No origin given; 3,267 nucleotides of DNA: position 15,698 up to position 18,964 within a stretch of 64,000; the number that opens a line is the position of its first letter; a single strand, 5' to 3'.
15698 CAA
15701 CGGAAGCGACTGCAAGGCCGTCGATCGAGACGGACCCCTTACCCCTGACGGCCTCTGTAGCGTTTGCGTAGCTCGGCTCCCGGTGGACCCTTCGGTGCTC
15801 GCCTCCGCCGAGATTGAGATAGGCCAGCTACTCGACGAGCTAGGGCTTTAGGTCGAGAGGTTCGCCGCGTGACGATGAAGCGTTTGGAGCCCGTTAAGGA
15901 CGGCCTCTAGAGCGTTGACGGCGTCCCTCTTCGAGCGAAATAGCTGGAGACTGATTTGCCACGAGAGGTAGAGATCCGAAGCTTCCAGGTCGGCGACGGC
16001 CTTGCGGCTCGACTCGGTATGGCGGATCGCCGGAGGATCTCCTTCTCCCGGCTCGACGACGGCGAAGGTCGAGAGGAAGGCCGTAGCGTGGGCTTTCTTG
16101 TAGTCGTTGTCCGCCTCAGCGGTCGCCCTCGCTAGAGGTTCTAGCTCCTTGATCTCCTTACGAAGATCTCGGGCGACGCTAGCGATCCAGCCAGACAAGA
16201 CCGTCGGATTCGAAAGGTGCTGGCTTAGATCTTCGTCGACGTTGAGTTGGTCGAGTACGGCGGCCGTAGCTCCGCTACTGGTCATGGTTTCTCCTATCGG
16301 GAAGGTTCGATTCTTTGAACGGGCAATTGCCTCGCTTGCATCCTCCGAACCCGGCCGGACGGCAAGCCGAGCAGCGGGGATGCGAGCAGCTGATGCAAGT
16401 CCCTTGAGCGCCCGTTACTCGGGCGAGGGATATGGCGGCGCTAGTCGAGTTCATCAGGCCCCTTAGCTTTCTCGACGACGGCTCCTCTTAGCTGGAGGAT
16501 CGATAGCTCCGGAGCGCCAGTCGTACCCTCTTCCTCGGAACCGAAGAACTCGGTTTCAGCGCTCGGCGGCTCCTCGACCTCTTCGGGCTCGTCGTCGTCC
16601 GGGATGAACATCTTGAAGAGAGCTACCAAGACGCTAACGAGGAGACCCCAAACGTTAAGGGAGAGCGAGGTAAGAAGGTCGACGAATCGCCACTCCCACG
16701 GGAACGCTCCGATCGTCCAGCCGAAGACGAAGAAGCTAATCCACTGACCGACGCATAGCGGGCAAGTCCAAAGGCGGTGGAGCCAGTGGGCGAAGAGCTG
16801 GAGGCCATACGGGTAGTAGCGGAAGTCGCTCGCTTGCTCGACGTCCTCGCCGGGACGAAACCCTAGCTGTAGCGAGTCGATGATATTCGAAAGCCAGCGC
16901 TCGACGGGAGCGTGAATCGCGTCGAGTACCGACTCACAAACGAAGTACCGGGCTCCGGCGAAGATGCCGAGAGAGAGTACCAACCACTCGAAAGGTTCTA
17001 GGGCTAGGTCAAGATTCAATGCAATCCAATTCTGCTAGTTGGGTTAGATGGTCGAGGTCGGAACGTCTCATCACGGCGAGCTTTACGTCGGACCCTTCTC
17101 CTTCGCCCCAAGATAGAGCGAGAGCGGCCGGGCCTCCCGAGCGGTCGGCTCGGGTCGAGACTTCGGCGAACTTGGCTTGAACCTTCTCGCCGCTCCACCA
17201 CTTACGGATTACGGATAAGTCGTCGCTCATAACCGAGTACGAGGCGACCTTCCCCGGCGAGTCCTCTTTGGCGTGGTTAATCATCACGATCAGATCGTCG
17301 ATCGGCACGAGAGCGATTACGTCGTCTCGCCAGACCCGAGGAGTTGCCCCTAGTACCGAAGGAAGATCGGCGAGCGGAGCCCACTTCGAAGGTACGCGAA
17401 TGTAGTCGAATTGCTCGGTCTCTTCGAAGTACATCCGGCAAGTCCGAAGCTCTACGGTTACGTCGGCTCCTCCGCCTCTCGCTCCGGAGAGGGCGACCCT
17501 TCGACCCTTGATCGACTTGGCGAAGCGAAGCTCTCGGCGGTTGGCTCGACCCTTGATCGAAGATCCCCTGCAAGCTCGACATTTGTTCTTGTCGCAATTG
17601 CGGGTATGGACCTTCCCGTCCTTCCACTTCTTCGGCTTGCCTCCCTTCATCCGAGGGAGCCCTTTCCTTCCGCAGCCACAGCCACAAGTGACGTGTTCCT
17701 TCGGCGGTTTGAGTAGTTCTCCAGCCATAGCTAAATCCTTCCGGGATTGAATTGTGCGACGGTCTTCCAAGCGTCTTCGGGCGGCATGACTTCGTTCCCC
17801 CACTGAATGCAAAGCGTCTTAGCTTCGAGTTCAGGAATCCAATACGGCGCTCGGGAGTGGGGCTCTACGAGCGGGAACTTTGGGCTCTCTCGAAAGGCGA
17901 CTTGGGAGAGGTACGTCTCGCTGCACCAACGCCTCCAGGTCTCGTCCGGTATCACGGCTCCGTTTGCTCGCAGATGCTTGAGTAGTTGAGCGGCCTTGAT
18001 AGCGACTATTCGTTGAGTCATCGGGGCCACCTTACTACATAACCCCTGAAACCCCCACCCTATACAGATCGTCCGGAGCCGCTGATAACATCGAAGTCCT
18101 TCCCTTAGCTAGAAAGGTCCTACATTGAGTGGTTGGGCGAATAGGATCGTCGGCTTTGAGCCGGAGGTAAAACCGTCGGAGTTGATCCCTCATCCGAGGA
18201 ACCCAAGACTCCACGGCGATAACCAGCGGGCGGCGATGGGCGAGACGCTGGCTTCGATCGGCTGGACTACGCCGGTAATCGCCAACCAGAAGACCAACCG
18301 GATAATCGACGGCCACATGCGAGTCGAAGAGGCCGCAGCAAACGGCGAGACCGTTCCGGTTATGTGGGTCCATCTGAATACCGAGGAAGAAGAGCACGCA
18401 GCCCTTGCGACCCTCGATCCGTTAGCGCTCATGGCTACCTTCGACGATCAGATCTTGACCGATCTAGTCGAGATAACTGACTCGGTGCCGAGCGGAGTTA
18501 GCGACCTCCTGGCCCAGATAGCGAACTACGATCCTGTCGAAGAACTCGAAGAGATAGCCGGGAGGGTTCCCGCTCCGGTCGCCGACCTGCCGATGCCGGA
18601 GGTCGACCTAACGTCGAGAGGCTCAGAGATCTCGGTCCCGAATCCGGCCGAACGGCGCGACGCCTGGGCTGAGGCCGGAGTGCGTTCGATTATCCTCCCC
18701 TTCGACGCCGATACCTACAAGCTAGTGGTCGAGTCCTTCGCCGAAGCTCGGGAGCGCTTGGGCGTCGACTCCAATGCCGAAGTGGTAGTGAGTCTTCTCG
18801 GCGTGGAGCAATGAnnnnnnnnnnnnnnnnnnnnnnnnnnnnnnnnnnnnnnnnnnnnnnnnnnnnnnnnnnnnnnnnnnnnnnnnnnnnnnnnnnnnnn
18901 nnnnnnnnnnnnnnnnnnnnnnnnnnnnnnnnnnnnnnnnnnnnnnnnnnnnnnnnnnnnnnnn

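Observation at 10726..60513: Family of at least 18 near-identical extended promoters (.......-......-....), most driving leaderless mRNAs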

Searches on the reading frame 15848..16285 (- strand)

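Call 43: search_protein_families(library=pfam, max_evalue=0.05, proteins=[window:15848-16285:-])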
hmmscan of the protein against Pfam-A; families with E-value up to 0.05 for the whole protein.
window:15848-16285:- (145 aa): 1 family
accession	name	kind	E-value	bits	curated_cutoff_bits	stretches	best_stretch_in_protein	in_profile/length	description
PF20058.4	DUF6457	-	0.015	15.6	27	1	26-100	2-68/80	Domain of unknown function (DUF6457)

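Call 44: search_protein_families(library=phrogs, max_evalue=0.01, proteins=[window:15848-16285:-])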
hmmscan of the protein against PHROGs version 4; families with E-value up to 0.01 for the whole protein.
window:15848-16285:- (145 aa): 1 family
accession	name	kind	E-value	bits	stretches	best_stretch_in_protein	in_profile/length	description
phrog_1389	-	unknown function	1.9e-07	32.1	1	26-137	9-109/122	-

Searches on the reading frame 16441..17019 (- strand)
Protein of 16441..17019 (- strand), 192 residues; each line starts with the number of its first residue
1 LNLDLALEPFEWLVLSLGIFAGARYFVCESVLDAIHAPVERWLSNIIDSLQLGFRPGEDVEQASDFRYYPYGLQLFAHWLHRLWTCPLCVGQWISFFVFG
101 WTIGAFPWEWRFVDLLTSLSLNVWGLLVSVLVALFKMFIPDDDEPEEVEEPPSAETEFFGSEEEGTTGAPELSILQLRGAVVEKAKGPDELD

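Call 43: search_protein_families(library=pfam, max_evalue=0.05, proteins=[window:16441-17019:-])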
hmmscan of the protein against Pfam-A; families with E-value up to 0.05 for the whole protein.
window:16441-17019:- (192 aa): 0 families

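Call 44: search_protein_families(library=phrogs, max_evalue=0.01, proteins=[window:16441-17019:-])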
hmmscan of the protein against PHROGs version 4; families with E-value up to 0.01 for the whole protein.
window:16441-17019:- (192 aa): 1 family
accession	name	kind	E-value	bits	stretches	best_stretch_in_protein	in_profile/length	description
phrog_781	-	unknown function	1.9e-05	25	1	74-148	78-143/152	-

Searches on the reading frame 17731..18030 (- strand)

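Call 43: search_protein_families(library=pfam, max_evalue=0.05, proteins=[window:17731-18030:-])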
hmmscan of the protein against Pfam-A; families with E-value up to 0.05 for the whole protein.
window:17731-18030:- (99 aa): 1 family
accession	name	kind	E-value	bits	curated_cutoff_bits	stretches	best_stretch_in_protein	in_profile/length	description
PF19142.5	DUF5825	-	0.027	14.7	25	0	13-52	61-104/179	Family of unknown function (DUF5825)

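Call 44: search_protein_families(library=phrogs, max_evalue=0.01, proteins=[window:17731-18030:-])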
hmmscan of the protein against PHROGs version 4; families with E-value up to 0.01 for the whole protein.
window:17731-18030:- (99 aa): 0 families

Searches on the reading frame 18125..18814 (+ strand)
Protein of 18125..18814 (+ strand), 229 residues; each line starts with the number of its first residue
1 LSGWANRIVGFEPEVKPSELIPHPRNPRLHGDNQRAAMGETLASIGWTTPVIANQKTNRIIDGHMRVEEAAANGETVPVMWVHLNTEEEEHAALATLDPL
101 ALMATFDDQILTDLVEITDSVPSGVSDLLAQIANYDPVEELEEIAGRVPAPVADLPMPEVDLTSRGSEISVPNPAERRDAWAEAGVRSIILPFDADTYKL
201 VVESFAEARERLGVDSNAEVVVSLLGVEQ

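Call 43: search_protein_families(library=pfam, max_evalue=0.05, proteins=[window:18125-18814:+])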
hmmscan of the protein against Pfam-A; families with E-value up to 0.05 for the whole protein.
window:18125-18814:+ (229 aa): 0 families

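Call 44: search_protein_families(library=phrogs, max_evalue=0.01, proteins=[window:18125-18814:+])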
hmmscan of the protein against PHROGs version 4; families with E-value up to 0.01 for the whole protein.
window:18125-18814:+ (229 aa): 12 families
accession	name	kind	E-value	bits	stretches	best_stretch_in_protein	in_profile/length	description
phrog_498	-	other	6.8e-21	75.4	1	14-119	37-144/633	DNA methyltransferase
phrog_620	-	DNA, RNA and nucleotide metabolism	8.2e-18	66.3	1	15-116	12-113/217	ParB-like partition protein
phrog_15396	-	DNA, RNA and nucleotide metabolism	6e-11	43.6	1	19-117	11-110/258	ParB-like partition nuclease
phrog_9353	-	unknown function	6.7e-11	43.5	1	14-140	13-144/245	-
phrog_8071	-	DNA, RNA and nucleotide metabolism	1.5e-09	38.6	1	15-115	10-110/389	ParB-like partition protein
phrog_930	-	DNA, RNA and nucleotide metabolism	1.6e-07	32.5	1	16-94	11-88/223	ParB-like partition protein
phrog_723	-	DNA, RNA and nucleotide metabolism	5.1e-06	27.5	1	14-168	15-158/223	ParB-like partition protein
phrog_940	-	DNA, RNA and nucleotide metabolism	9.2e-06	26.1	1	15-121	9-115/388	nuclease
phrog_6392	-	DNA, RNA and nucleotide metabolism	0.0013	19.6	1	77-225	86-232/268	ParB-like partition protein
phrog_6218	-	DNA, RNA and nucleotide metabolism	0.0046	17.1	1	14-92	7-89/506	ParB-like partition protein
phrog_5475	-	unknown function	0.0064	16.3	1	22-86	13-76/458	-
phrog_2159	-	DNA, RNA and nucleotide metabolism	0.0092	16.4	0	37-96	86-154/365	ParB-like partition protein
